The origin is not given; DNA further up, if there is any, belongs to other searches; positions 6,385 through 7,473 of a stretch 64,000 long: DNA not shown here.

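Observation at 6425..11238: Same GntR/FadR-type palindrome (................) upstream of the GntR/HutC regulator and upstream of the citryl-CoA-lyase-like / double-ACAD genes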

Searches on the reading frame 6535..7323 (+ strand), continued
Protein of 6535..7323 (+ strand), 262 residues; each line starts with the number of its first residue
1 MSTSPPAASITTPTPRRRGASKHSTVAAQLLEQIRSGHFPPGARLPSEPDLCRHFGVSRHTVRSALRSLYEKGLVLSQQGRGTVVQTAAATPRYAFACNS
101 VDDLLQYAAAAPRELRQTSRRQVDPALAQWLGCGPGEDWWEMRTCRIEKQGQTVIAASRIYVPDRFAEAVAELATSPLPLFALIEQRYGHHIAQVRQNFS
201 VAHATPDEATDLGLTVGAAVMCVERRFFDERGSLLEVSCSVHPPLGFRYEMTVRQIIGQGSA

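Call 26: search_solved_structures(query=window:6535-7323:+, max_evalue=0.00001)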
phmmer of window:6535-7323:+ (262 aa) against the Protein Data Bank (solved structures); distinct sequences matched with E-value up to 0.00001: 23.
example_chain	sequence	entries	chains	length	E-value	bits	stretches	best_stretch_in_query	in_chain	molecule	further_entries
2wv0_A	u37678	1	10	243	3.7e-17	65.8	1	26-246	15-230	HTH-TYPE TRANSCRIPTIONAL REPRESSOR YVOA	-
4u0v_A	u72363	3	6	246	3.8e-17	65.8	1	26-246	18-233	HTH-type transcriptional repressor YvoA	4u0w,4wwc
2ra5_A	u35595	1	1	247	2.5e-16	63.1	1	26-251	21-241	Putative transcriptional regulator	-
9i0v_A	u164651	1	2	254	2.8e-11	46.5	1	15-252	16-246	HTH-type transcriptional repressor DasR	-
4zs8_A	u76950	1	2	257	2.9e-11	46.5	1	15-252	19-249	HTH-type transcriptional repressor DasR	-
4egy_A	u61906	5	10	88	1.5e-09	40.9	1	22-85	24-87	Arabinose metabolism transcriptional repressor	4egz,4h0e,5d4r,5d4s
4u0y_A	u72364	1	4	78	1.5e-09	40.9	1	26-85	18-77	HTH-type transcriptional repressor YvoA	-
5kvr_A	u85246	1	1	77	7.8e-09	38.5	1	23-86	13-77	Pyruvate dehydrogenase complex repressor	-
2hs5_A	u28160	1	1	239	1.3e-08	37.8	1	21-91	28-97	putative transcriptional regulator GntR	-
7c7e_A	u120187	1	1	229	2.5e-08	36.9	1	25-132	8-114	Putative DNA-binding transcriptional regulator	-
3ihu_A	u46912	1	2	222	4.9e-08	35.9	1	10-88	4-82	Transcriptional regulator, GntR family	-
8pqm_A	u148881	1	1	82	9.7e-08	35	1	23-85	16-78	FadR family transcriptional regulator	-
9wfi_A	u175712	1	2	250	1.9e-07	34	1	9-86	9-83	Uncharacterized HTH-type transcriptional regulator Rv0494,Fatty acid metabolism regulator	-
1v4r_A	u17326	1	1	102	2.3e-07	33.7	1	22-87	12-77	Transcriptional Repressor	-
6az6_A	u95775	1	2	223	1.8e-06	30.8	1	27-90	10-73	GntR family transcriptional regulator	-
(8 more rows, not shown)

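Call 27: find_encoding_contigs(protein=P0020, flank=10000, max_places=1)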
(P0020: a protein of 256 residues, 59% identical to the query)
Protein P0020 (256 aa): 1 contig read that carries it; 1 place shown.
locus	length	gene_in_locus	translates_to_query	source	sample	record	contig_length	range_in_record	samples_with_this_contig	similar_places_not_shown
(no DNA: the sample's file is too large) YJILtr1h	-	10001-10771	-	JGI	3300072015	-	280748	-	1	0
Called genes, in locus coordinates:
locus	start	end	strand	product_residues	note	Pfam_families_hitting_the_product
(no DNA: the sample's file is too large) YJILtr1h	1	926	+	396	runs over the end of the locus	PF10098:DUF2336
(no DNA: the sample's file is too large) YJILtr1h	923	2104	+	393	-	PF00989:PAS (weak), PF08448:PAS_4 (weak), PF13426:PAS_9, PF08447:PAS_3, PF00196:GerE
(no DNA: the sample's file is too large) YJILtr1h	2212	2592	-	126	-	PF13610:DDE_Tnp_IS240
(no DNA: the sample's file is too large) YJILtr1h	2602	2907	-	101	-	PF13610:DDE_Tnp_IS240 (weak)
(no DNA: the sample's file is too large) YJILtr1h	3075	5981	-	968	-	PF00989:PAS, PF13426:PAS_9, PF00989:PAS, PF08448:PAS_4, PF13426:PAS_9, PF08447:PAS_3, PF08448:PAS_4, PF08447:PAS_3, +11 more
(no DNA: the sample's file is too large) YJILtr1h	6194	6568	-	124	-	-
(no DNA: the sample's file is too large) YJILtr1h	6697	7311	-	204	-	PF13610:DDE_Tnp_IS240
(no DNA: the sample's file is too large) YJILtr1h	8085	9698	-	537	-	PF00743:FMO-like, PF01266:DAO (faint), PF01593:Amino_oxidase (faint), PF07992:Pyr_redox_2, PF13434:Lys_Orn_oxgnase (faint), PF13450:NAD_binding_8, PF13738:Pyr_redox_3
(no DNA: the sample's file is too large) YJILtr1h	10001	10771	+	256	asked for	PF00392:GntR, PF07702:UTRA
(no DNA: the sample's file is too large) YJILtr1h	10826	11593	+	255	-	PF00285:Citrate_synt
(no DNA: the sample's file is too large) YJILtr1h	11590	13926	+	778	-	PF02771:Acyl-CoA_dh_N, PF00441:Acyl-CoA_dh_1, PF02771:Acyl-CoA_dh_N, PF02770:Acyl-CoA_dh_M, PF00441:Acyl-CoA_dh_1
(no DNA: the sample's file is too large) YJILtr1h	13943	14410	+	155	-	PF12973:Cupin_7 (weak)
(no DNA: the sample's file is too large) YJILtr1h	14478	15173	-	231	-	PF13610:DDE_Tnp_IS240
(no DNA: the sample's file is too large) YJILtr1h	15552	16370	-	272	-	PF00285:Citrate_synt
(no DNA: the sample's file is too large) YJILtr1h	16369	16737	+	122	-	-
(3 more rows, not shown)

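Call 28: find_encoding_contigs(protein=P0033, flank=10000, max_places=1)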
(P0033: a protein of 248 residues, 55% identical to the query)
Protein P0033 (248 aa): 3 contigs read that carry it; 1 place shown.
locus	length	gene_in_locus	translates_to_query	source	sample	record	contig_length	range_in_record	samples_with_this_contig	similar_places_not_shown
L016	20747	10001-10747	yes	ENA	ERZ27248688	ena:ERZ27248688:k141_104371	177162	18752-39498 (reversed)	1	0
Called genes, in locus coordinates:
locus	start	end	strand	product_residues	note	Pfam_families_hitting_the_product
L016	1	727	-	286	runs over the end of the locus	PF03328:HpcH_HpaI, PF15617:C-C_Bond_Lyase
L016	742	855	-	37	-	-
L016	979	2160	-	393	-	PF02958:EcKL (weak), PF01636:APH, PF07914:DUF1679 (weak)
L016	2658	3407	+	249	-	PF00106:adh_short, PF08659:KR, PF23441:SDR, PF13561:adh_short_C2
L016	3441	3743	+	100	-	-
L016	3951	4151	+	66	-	PF09957:VapB_antitoxin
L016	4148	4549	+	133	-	PF01850:PIN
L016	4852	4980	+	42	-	PF04014:MazE_antitoxin, PF15937:PrlF_antitoxin (weak)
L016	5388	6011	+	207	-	-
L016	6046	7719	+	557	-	PF18566:Ldi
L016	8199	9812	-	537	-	PF00743:FMO-like, PF01266:DAO (faint), PF07992:Pyr_redox_2, PF13450:NAD_binding_8, PF13738:Pyr_redox_3, PF13434:Lys_Orn_oxgnase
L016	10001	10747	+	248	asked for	PF00392:GntR, PF07702:UTRA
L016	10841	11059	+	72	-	PF02776:TPP_enzyme_N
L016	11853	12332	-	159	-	PF13511:DUF4124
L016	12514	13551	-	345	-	PF13795:HupE_UreJ_2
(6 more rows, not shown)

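Call 29: find_encoding_contigs(protein=P0053, flank=10000, max_places=1)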
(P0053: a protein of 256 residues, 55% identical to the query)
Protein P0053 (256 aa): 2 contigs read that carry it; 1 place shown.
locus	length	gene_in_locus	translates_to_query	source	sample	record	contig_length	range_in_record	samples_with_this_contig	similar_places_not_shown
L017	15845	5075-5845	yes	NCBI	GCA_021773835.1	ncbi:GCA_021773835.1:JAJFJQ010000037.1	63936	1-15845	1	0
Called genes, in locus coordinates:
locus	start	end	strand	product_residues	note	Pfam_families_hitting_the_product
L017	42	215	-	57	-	-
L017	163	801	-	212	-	PF01494:FAD_binding_3, PF04820:Trp_halogenase (faint)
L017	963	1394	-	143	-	-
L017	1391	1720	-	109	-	PF13442:Cytochrome_CBB3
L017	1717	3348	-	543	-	PF01565:FAD_binding_4, PF02913:FAD-oxidase_C (weak)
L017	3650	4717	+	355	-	PF00793:DAHP_synth_1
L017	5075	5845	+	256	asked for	PF00392:GntR, PF07702:UTRA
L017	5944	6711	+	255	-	PF00285:Citrate_synt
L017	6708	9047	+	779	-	PF02771:Acyl-CoA_dh_N, PF00441:Acyl-CoA_dh_1, PF02771:Acyl-CoA_dh_N, PF02770:Acyl-CoA_dh_M, PF00441:Acyl-CoA_dh_1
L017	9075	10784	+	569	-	PF02776:TPP_enzyme_N, PF00205:TPP_enzyme_M, PF02775:TPP_enzyme_C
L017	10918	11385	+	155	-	PF12973:Cupin_7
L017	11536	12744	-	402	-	PF02515:CoA_transf_3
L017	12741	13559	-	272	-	PF00378:ECH_1, PF16113:ECH_2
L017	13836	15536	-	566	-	-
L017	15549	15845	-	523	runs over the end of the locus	PF00515:TPR_1 (faint), PF07719:TPR_2 (faint), PF13428:TPR_14 (faint), PF13431:TPR_17 (faint), PF13174:TPR_6 (faint), PF13424:TPR_12 (faint), PF13432:TPR_16 (weak), PF14559:TPR_19 (weak)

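Call 30: find_encoding_contigs(protein=P0080, flank=10000, max_places=1)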
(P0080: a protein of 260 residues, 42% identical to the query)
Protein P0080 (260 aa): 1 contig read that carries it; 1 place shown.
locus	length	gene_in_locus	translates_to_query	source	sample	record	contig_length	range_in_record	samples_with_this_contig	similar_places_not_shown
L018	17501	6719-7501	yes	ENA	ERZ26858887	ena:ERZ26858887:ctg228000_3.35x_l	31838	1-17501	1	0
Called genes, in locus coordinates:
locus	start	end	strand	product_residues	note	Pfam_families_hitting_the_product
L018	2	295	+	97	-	?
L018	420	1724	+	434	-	PF13433:Peripla_BP_5, PF13458:Peripla_BP_6, PF01094:ANF_receptor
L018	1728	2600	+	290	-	PF02653:BPD_transp_2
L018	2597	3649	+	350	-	PF02653:BPD_transp_2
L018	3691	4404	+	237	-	PF00005:ABC_tran, PF13304:AAA_21 (faint)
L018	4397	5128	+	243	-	PF00005:ABC_tran, PF13304:AAA_21 (faint)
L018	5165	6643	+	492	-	PF00171:Aldedh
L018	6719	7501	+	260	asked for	PF00392:GntR, PF07702:UTRA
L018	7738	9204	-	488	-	PF04932:Wzy_C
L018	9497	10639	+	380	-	PF01757:Acyl_transf_3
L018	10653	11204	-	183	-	PF17991:Thioredoxin_10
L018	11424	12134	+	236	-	PF00106:adh_short, PF23441:SDR (weak), PF13561:adh_short_C2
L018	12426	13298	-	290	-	PF00126:HTH_1, PF03466:LysR_substrate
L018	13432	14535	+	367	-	PF00465:Fe-ADH, PF25137:ADH_Fe_C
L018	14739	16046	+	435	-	PF00083:Sugar_tr, PF07690:MFS_1, PF00083:Sugar_tr, PF07690:MFS_1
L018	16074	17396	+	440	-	PF01663:Phosphodiest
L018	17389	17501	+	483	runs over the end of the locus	PF00171:Aldedh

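Call 47: find_encoding_contigs(protein=P0003, flank=8000, max_places=2)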
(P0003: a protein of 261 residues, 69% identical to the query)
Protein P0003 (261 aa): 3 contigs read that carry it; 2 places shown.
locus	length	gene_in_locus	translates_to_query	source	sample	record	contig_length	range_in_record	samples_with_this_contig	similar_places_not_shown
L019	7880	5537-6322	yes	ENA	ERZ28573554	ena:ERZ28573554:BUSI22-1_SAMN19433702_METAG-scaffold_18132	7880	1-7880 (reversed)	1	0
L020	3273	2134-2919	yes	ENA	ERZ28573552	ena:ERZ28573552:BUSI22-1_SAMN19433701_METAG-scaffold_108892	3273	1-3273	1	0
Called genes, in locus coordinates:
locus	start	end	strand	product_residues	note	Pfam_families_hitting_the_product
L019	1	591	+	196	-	?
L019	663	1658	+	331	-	PF03060:NMO, PF01070:FMN_dh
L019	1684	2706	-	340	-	PF00296:Bac_luciferase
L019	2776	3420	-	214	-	PF02798:GST_N, PF13417:GST_N_3, PF13409:GST_N_2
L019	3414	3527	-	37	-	-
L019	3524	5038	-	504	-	PF22691:Thiolase_C_1 (faint), PF18313:TLP1_add_C (faint)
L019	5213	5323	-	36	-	-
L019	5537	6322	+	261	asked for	PF00392:GntR, PF07702:UTRA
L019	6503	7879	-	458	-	?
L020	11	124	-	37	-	-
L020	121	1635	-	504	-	PF22691:Thiolase_C_1 (faint), PF18313:TLP1_add_C (faint)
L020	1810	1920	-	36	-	-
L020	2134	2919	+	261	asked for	PF00392:GntR, PF07702:UTRA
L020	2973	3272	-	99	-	?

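Call 48: find_encoding_contigs(protein=P0022, flank=8000, max_places=1)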
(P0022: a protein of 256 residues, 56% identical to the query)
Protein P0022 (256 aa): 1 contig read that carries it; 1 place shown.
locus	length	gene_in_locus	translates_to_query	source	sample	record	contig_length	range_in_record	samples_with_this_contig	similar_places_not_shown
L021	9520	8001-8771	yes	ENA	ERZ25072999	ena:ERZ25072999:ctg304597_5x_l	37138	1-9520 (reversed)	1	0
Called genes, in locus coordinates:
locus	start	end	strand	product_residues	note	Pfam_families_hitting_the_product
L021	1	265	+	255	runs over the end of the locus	PF09459:EB_dh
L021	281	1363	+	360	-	PF09140:MipZ (weak), PF10609:ParA, PF13614:AAA_31 (weak), PF01656:CbiA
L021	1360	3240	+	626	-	-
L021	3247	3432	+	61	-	-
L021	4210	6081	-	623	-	PF02776:TPP_enzyme_N, PF00205:TPP_enzyme_M, PF02775:TPP_enzyme_C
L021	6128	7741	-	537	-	PF00743:FMO-like, PF01266:DAO (weak), PF07992:Pyr_redox_2, PF13450:NAD_binding_8, PF13738:Pyr_redox_3, PF13434:Lys_Orn_oxgnase (weak)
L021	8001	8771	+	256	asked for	PF00392:GntR, PF07702:UTRA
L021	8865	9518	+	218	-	?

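Call 49: find_encoding_contigs(protein=P0063, flank=8000, max_places=1)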
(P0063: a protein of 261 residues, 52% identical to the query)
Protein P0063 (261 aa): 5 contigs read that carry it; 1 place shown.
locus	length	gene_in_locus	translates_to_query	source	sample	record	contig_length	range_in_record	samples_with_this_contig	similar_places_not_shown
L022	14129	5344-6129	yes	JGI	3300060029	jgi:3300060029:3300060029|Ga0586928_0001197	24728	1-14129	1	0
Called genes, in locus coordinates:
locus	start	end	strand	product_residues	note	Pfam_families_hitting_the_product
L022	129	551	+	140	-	PF04828:GFA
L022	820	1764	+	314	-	PF20434:BD-FAE, PF07859:Abhydrolase_3, PF00326:Peptidase_S9 (faint)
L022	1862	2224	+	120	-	PF07110:EthD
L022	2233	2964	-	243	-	PF00498:FHA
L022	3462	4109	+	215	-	PF00881:Nitroreductase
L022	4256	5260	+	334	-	PF00296:Bac_luciferase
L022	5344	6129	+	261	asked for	PF00392:GntR, PF07702:UTRA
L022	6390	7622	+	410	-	PF02515:CoA_transf_3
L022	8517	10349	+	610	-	PF02776:TPP_enzyme_N, PF00205:TPP_enzyme_M, PF02775:TPP_enzyme_C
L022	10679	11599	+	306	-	PF00106:adh_short, PF08659:KR, PF13561:adh_short_C2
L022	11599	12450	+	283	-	PF22622:MFE-2_hydrat-2_N, PF13452:FAS1_DH_region (faint), PF01575:MaoC_dehydratas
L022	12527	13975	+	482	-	PF08541:ACP_syn_III_C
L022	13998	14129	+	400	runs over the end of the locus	PF00108:Thiolase_N, PF00109:ketoacyl-synt (faint), PF02803:Thiolase_C (weak), PF22691:Thiolase_C_1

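Call 50: find_encoding_contigs(protein=P0073, flank=8000, max_places=1)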
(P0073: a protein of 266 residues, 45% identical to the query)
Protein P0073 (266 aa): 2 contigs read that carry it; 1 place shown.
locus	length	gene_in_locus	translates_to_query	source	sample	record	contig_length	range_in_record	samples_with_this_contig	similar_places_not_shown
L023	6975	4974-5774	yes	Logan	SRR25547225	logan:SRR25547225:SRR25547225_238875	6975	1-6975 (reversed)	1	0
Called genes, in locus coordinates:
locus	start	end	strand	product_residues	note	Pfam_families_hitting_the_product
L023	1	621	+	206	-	?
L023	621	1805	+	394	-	PF00108:Thiolase_N (faint), PF22691:Thiolase_C_1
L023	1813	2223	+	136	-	PF12172:zf-ChsH2, PF01796:OB_ChsH2_C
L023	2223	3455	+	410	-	PF02770:Acyl-CoA_dh_M, PF00441:Acyl-CoA_dh_1, PF08028:Acyl-CoA_dh_2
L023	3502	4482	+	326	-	PF03401:TctC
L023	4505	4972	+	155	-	PF01575:MaoC_dehydratas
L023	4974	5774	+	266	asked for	PF00392:GntR, PF07702:UTRA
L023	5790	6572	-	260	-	PF00378:ECH_1, PF16113:ECH_2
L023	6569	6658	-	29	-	-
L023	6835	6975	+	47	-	?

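Call 63: search_protein_families(library=pfam, proteins=[L006:9938-10735:+, L006:7458-9923:-, L006:8272-9558:-, L006:3838-5325:-, L006:5414-6508:+, L006:6469-7503:+, L001:4217-5686:-, L002:10940-12478:-, L002:8721-9749:+, L002:7979-8620:+], max_evalue=0.00001)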
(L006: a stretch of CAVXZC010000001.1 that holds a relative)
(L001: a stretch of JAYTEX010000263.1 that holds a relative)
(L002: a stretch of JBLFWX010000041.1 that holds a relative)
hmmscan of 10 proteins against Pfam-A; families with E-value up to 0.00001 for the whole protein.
L006:9938-10735:+ (265 aa): 4 families
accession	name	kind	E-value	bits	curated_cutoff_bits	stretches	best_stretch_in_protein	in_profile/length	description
PF07702.18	UTRA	-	4.8e-27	94.9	23.8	1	104-242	2-140/141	UTRA domain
PF00392.27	GntR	-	1.6e-19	69.8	27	1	18-80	2-64/64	Bacterial regulatory proteins, gntR family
PF13518.12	HTH_28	-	3.4e-06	27.5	25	0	45-75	17-50/52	Helix-turn-helix domain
PF12802.13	MarR_2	-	9.8e-06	26.1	27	0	45-74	25-54/61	MarR family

L006:7458-9923:- (821 aa): 1 family
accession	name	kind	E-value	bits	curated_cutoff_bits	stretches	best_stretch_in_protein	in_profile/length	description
PF00370.27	FGGY_N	-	8.7e-47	160.2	28.8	1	30-273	2-245/245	FGGY family of carbohydrate kinases, N-terminal domain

L006:8272-9558:- (428 aa): 0 families

L006:3838-5325:- (495 aa): 2 families
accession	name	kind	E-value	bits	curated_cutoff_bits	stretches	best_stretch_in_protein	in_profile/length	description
PF13520.12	AA_permease_2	-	4.2e-39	135.1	27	1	37-436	5-405/427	Amino acid permease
PF00324.27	AA_permease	-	1.9e-31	109.8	24.6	1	30-429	1-414/470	Amino acid permease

L006:5414-6508:+ (364 aa): 0 families

L006:6469-7503:+ (344 aa): 0 families

L001:4217-5686:- (489 aa): 1 family
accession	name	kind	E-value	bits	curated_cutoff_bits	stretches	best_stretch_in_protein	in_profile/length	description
PF22691.2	Thiolase_C_1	-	7.7e-06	26.1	28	0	281-333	8-59/144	Thiolase C-terminal domain-like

L002:10940-12478:- (512 aa): 2 families
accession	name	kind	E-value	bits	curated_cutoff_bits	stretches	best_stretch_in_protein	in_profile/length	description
PF00208.27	ELFV_dehydrog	-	4.3e-78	262.8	23.4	1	265-510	1-241/241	Glutamate/Leucine/Phenylalanine/Valine dehydrogenase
PF02812.23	ELFV_dehydrog_N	-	3.1e-54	182.6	25.3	1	120-247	1-128/129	Glu/Leu/Phe/Val dehydrogenase, dimerisation domain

L002:8721-9749:+ (342 aa): 1 family
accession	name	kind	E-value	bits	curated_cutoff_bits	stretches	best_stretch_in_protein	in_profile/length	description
PF00296.26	Bac_luciferase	-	5.4e-47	161.1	27.9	1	2-301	1-312/314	Luciferase-like monooxygenase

L002:7979-8620:+ (213 aa): 1 family
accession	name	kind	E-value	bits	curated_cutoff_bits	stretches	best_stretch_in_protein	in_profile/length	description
PF00881.29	Nitroreductase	-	5.3e-22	79.2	23.5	1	12-183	6-167/167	Nitroreductase family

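Call 67: find_encoding_contigs(protein=P0054, flank=8000, max_places=3)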
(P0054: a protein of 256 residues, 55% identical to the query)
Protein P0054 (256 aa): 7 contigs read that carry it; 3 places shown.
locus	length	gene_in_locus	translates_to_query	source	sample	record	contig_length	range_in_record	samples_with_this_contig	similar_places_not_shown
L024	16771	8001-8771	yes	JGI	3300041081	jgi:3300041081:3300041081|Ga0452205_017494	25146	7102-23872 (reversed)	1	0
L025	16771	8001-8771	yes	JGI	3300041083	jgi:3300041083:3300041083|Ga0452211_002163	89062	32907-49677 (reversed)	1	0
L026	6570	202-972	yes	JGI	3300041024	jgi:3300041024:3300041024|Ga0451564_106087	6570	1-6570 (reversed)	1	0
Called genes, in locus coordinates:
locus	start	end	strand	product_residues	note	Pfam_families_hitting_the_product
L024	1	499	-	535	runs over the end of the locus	PF01642:MM_CoA_mutase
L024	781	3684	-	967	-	PF00111:Fer2 (weak), PF01799:Fer2_2, PF01315:Ald_Xan_dh_C, PF02738:MoCoBD_1, PF20256:MoCoBD_2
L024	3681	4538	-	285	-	PF00941:FAD_binding_5, PF03450:CO_deh_flav_C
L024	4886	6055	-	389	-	PF02771:Acyl-CoA_dh_N, PF02770:Acyl-CoA_dh_M, PF00441:Acyl-CoA_dh_1, PF08028:Acyl-CoA_dh_2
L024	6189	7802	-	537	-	PF00743:FMO-like, PF01266:DAO (faint), PF01494:FAD_binding_3 (faint), PF07992:Pyr_redox_2, PF13450:NAD_binding_8, PF13738:Pyr_redox_3, PF13434:Lys_Orn_oxgnase (weak)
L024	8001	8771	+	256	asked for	PF00392:GntR, PF07702:UTRA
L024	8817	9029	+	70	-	-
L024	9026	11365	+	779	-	PF02771:Acyl-CoA_dh_N, PF00441:Acyl-CoA_dh_1, PF02771:Acyl-CoA_dh_N, PF02770:Acyl-CoA_dh_M, PF00441:Acyl-CoA_dh_1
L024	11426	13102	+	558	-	PF02776:TPP_enzyme_N, PF00205:TPP_enzyme_M, PF02775:TPP_enzyme_C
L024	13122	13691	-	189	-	PF04654:DUF599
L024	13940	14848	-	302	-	PF00561:Abhydrolase_1, PF12146:Hydrolase_4, PF12697:Abhydrolase_6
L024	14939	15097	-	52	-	-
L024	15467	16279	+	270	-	PF00795:CN_hydrolase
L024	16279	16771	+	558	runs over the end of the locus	PF01266:DAO (faint), PF01593:Amino_oxidase, PF13450:NAD_binding_8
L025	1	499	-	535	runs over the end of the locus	PF01642:MM_CoA_mutase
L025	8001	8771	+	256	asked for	PF00392:GntR, PF07702:UTRA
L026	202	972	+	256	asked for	PF00392:GntR, PF07702:UTRA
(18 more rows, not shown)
